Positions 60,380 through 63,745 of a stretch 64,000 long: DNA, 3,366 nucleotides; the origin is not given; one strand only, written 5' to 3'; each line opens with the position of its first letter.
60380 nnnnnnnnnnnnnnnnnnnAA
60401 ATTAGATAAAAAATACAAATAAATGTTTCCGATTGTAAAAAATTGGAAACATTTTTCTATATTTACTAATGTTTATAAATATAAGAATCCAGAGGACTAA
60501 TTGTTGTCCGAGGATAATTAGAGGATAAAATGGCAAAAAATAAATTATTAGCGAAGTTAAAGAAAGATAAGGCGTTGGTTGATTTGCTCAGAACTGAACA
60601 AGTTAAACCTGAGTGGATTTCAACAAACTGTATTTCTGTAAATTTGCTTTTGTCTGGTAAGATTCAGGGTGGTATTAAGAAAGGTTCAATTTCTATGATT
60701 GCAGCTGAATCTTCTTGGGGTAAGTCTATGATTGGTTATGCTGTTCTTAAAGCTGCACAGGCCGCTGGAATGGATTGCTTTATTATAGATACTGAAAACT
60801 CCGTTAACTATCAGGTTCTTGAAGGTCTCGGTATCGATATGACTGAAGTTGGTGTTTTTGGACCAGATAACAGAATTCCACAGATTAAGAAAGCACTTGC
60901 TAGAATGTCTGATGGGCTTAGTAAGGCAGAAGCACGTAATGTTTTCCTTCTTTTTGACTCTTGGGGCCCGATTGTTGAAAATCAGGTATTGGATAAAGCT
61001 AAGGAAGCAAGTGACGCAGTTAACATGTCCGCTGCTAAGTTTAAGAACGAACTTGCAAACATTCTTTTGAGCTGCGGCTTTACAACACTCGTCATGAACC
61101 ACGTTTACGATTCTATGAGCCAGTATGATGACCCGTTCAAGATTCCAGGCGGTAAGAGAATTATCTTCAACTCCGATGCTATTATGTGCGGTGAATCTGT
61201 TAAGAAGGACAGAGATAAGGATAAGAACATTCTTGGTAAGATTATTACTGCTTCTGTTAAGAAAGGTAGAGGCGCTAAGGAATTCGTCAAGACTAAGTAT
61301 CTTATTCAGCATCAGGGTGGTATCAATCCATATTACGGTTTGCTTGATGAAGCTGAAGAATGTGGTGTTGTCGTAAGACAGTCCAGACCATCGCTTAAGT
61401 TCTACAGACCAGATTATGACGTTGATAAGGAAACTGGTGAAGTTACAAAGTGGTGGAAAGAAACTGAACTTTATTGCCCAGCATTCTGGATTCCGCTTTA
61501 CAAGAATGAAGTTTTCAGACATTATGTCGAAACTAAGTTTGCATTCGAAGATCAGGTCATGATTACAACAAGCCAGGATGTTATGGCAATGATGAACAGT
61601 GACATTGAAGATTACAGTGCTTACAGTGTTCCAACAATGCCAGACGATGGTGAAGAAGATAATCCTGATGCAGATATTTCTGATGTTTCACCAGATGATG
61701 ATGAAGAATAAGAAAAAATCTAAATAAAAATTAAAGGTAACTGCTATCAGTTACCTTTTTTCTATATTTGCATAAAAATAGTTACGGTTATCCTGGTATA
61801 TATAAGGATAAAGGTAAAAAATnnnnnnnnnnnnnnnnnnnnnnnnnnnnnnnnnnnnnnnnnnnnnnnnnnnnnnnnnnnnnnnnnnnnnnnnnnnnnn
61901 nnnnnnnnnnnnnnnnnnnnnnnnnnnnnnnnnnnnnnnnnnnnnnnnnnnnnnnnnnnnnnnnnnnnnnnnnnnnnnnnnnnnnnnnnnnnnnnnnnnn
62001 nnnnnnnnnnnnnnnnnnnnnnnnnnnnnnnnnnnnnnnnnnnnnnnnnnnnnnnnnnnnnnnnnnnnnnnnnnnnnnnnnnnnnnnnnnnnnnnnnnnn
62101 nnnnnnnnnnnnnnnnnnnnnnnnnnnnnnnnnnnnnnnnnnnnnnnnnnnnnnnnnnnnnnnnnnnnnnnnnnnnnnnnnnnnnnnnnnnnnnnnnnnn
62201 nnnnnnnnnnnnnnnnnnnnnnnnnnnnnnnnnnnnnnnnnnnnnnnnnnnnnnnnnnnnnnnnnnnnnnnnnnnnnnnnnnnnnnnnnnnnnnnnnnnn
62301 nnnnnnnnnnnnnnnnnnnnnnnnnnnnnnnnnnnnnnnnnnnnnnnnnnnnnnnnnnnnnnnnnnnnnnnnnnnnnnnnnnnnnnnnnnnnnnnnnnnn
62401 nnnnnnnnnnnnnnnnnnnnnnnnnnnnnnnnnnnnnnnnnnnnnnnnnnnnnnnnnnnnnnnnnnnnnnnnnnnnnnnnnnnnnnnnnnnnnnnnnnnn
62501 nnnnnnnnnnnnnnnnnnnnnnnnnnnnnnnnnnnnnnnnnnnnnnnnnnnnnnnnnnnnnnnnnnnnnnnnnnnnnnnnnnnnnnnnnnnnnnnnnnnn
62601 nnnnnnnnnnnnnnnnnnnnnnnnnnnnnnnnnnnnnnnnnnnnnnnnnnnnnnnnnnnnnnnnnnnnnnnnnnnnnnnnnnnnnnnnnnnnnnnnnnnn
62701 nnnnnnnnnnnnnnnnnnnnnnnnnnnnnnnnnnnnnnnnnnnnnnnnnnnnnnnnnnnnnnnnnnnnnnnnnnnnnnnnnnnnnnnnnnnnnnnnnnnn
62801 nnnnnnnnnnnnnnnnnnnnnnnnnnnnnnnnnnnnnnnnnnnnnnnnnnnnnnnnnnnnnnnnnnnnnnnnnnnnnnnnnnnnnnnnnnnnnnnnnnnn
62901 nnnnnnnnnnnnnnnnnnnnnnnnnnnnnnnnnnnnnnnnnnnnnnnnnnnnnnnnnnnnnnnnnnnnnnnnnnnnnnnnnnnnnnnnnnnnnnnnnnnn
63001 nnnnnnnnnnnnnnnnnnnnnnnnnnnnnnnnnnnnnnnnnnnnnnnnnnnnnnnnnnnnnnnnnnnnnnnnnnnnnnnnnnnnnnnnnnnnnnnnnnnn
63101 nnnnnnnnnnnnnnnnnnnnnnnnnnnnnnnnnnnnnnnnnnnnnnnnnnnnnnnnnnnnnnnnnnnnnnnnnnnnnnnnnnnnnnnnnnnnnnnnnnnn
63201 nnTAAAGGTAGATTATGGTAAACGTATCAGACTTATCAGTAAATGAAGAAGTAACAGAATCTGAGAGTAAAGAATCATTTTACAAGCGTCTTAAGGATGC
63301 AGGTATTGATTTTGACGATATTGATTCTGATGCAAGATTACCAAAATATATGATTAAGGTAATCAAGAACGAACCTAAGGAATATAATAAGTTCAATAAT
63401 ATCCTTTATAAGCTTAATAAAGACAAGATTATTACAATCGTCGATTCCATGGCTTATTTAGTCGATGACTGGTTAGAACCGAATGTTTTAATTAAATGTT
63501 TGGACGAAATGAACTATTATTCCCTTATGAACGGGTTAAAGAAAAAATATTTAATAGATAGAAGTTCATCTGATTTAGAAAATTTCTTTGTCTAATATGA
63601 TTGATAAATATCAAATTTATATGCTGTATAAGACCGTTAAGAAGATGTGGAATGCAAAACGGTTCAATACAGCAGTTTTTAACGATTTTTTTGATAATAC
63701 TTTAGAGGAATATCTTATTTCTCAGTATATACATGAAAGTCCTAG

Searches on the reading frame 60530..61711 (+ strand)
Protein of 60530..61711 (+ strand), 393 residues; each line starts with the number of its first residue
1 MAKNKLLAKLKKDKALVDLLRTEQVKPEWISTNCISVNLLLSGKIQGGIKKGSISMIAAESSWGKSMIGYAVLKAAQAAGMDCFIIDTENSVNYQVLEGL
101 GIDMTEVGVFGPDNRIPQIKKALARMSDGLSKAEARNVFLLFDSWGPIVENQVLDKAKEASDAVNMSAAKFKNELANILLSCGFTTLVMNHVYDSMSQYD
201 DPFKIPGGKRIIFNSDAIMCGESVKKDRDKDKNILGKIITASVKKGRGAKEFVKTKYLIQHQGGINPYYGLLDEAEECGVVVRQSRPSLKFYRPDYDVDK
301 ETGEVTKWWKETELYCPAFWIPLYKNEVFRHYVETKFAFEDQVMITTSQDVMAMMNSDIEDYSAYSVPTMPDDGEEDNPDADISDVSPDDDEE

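Call 10: search_protein_families(library=phrogs, proteins=[window:60530-61711:+], max_evalue=0.001)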
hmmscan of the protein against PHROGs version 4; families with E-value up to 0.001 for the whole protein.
window:60530-61711:+ (393 aa): 4 families
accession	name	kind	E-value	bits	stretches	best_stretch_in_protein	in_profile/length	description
phrog_97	-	other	1.1e-37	131.4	1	4-327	21-331/506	UvsX-like recombinase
phrog_18112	-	other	1.1e-16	62.1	1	225-365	50-190/207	recombinase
phrog_8337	-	DNA, RNA and nucleotide metabolism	4.9e-15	56.6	1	8-213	27-231/273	DNA repair protein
phrog_31060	-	unknown function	1.6e-05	26.4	1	226-342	4-115/134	-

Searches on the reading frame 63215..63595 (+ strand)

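Call 10: search_protein_families(library=phrogs, proteins=[window:63215-63595:+], max_evalue=0.001)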
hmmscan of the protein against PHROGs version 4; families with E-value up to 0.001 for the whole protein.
window:63215-63595:+ (126 aa): 0 families

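Call 19: search_protein_families(library=padloc, proteins=[window:63215-63595:+], max_evalue=0.01)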
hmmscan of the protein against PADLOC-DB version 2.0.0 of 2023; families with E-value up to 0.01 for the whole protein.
window:63215-63595:+ (126 aa): 1 family
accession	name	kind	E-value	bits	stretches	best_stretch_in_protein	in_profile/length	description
PDLC01875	CARF3--CARF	-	0.009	13.8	0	43-113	13-82/219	-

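Call 39: search_protein_families(library=pfam, proteins=[window:63215-63595:+], max_evalue=0.01)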
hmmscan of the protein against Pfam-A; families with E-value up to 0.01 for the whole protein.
window:63215-63595:+ (126 aa): 0 families
